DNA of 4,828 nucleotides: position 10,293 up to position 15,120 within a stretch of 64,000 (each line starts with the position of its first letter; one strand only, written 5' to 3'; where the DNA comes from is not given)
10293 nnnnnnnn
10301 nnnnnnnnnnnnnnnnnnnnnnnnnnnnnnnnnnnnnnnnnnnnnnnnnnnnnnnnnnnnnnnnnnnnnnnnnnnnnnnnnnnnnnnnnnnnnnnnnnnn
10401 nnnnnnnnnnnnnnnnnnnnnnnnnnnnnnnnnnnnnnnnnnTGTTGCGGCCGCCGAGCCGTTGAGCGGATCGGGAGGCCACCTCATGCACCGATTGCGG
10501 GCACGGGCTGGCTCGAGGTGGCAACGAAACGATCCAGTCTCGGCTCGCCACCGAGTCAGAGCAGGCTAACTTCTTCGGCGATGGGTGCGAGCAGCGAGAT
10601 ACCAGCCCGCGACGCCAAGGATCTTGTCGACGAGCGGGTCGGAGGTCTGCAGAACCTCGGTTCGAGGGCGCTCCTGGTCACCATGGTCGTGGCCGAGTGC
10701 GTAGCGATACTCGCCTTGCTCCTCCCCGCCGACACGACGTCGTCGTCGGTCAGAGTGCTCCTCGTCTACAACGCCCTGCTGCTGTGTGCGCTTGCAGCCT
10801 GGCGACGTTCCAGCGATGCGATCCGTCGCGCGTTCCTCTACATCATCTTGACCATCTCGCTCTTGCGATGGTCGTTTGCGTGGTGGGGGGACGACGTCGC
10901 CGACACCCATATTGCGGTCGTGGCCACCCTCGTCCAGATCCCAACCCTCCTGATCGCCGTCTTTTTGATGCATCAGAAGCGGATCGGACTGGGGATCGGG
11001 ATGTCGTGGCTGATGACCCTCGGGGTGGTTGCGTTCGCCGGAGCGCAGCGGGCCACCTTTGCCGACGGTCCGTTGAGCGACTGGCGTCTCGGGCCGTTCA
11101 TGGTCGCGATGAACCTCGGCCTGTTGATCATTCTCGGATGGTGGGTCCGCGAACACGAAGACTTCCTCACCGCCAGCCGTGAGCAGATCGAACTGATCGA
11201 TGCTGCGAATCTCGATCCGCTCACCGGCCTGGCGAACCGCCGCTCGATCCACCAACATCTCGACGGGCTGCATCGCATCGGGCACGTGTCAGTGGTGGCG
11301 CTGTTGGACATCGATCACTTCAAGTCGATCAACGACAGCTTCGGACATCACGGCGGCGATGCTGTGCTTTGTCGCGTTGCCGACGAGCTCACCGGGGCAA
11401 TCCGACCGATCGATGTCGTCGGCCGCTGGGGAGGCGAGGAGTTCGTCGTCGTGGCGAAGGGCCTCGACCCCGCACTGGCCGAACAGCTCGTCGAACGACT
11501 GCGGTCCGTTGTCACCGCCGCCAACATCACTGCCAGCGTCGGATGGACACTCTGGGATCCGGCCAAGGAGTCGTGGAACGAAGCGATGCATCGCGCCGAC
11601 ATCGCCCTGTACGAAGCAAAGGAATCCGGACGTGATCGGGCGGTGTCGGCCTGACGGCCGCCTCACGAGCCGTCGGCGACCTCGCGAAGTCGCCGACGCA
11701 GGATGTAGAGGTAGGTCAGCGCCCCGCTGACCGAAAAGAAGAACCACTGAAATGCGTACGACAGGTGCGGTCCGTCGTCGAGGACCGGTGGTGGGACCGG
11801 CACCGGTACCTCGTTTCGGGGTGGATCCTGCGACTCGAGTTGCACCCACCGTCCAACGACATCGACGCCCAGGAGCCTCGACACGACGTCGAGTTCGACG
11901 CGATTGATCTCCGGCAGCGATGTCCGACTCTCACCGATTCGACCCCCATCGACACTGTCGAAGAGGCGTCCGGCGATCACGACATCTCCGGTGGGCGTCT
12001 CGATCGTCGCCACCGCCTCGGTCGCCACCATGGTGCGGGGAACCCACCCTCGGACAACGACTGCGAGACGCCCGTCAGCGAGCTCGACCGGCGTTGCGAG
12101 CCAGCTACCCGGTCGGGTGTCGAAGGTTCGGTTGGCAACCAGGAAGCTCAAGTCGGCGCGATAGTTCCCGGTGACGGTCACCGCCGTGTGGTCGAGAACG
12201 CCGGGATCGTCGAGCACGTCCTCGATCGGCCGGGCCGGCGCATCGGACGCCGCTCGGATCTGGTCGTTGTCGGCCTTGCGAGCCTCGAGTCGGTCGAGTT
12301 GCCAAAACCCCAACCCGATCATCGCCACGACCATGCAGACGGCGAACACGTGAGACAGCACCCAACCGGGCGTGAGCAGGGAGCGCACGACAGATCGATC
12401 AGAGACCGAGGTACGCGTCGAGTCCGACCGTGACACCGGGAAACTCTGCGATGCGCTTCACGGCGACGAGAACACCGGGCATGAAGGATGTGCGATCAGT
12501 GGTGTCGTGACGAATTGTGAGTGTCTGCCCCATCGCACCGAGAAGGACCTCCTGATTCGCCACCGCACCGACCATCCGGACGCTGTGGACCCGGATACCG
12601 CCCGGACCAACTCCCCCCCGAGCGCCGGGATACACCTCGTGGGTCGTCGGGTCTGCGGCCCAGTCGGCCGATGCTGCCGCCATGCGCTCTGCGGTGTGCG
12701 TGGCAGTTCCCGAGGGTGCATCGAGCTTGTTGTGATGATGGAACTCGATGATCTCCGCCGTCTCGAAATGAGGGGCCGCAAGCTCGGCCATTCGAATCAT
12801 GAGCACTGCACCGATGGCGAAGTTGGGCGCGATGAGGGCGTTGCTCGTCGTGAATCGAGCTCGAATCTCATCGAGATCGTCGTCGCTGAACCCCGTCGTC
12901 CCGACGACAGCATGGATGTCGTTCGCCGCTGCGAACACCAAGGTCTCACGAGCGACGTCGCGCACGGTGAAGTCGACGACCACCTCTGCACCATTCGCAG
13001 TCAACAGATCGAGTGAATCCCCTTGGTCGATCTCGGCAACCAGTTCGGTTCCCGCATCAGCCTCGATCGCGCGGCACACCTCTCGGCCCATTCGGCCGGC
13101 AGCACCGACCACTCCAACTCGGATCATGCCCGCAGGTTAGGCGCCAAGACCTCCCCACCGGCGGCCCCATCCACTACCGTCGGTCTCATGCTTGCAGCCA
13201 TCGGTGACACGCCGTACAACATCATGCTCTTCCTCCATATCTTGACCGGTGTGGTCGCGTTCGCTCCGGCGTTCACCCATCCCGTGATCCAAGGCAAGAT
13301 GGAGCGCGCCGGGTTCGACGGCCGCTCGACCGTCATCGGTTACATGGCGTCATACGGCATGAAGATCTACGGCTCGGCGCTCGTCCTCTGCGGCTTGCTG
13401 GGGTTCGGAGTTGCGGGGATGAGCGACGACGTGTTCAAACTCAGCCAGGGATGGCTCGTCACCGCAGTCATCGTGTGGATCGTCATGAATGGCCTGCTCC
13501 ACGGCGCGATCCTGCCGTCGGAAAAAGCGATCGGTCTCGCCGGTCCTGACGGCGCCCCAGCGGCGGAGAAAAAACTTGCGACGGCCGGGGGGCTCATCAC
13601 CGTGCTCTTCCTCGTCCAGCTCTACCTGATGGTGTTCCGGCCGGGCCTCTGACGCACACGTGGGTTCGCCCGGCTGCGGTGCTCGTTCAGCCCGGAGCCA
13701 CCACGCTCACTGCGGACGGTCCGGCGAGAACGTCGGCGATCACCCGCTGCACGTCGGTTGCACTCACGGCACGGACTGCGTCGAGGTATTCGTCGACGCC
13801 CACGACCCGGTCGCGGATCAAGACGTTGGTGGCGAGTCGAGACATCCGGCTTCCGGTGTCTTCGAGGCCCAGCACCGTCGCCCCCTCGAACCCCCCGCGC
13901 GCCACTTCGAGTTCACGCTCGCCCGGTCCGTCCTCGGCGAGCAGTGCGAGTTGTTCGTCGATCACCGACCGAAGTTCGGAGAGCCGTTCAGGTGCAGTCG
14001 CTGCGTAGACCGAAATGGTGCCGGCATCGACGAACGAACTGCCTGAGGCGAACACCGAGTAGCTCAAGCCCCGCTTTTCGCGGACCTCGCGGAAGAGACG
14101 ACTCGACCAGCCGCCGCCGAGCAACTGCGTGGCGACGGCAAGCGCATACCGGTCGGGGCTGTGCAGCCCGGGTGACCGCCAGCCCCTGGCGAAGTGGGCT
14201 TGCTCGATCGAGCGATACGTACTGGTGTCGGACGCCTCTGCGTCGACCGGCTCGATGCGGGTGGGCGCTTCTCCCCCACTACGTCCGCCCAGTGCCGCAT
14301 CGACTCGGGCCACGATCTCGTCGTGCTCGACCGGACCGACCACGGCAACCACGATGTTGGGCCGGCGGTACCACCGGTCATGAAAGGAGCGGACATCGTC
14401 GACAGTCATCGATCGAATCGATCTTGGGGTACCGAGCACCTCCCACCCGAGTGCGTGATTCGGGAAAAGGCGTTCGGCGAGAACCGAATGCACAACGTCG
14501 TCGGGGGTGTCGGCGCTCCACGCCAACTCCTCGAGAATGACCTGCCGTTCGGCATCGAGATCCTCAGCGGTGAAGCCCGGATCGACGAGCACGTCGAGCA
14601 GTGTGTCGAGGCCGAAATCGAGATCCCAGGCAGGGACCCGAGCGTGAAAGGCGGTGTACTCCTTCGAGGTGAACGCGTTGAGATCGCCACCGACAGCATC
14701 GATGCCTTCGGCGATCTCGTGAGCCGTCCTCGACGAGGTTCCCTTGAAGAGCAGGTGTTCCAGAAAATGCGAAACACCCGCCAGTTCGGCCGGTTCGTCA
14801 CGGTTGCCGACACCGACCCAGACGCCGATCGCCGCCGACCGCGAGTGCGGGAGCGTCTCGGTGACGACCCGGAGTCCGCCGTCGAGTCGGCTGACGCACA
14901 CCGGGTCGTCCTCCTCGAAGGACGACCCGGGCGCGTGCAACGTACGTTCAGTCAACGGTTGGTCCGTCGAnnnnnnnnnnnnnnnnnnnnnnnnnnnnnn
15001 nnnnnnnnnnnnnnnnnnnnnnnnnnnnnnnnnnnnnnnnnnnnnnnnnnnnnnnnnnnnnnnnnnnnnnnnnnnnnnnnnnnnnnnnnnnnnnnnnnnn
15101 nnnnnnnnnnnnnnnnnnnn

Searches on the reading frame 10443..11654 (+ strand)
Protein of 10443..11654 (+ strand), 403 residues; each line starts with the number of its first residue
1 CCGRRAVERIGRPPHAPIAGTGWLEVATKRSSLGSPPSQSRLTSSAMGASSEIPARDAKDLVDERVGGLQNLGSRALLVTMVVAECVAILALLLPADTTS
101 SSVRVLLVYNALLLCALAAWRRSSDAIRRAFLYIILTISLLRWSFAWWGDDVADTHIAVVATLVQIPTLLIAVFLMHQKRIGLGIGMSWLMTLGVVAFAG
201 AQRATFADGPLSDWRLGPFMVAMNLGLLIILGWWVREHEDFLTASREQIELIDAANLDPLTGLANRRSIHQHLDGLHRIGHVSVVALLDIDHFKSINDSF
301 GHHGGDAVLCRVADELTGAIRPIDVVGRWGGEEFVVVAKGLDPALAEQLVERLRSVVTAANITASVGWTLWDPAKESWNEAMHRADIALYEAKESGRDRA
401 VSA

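Call 9: search_protein_families(library=pfam, proteins=[window:10443-11654:+], max_evalue=0.00001)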
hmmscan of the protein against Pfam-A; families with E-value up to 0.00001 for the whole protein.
window:10443-11654:+ (403 aa): 1 family
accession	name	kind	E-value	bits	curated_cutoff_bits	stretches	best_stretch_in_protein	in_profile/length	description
PF00990.26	GGDEF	-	4e-37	127.9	23.8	1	255-399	1-161/161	Diguanylate cyclase, GGDEF domain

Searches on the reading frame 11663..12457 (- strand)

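Call 9: search_protein_families(library=pfam, proteins=[window:11663-12457:-], max_evalue=0.00001)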
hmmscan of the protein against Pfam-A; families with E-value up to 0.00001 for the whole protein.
window:11663-12457:- (264 aa): 1 family
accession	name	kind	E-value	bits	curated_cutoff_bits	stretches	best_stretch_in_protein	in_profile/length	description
PF02104.20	SURF1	-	2.1e-31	110.3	23.4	1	41-243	2-205/205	SURF1 family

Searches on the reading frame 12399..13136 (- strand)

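Call 41: search_protein_families(library=pfam, proteins=[window:12399-13136:-], max_evalue=0.0001)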
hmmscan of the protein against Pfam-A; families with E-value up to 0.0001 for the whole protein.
window:12399-13136:- (245 aa): 2 families
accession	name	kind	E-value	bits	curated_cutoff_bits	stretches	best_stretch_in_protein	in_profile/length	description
PF05173.19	DapB_C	-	2.5e-28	99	27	1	109-234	1-113/121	Dihydrodipicolinate reductase, C-terminus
PF01113.26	DapB_N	-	2.5e-22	79.7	25.6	1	5-106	1-124/124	Dihydrodipicolinate reductase, N-terminus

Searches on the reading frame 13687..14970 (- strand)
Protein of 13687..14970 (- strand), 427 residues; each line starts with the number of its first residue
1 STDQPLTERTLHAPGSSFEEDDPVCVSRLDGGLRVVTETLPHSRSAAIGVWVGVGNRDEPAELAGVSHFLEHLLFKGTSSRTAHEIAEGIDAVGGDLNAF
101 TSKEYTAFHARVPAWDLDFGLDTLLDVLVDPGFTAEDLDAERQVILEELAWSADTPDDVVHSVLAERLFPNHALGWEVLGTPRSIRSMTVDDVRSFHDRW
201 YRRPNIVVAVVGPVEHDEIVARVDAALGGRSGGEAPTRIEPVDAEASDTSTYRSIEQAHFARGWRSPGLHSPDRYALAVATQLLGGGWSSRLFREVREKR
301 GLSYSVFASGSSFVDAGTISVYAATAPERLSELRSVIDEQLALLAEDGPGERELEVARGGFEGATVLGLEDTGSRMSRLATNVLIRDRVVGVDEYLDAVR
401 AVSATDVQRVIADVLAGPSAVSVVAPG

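Call 9: search_protein_families(library=pfam, proteins=[window:13687-14970:-], max_evalue=0.00001)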
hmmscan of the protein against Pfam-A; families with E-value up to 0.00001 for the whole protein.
window:13687-14970:- (427 aa): 2 families
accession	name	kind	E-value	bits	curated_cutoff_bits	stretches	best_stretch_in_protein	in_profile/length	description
PF05193.26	Peptidase_M16_C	-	9.2e-40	136.9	23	1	187-358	1-178/181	Peptidase M16 inactive domain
PF00675.25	Peptidase_M16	-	3.2e-35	121.6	22.3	1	34-181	1-148/149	Insulinase (Peptidase family M16)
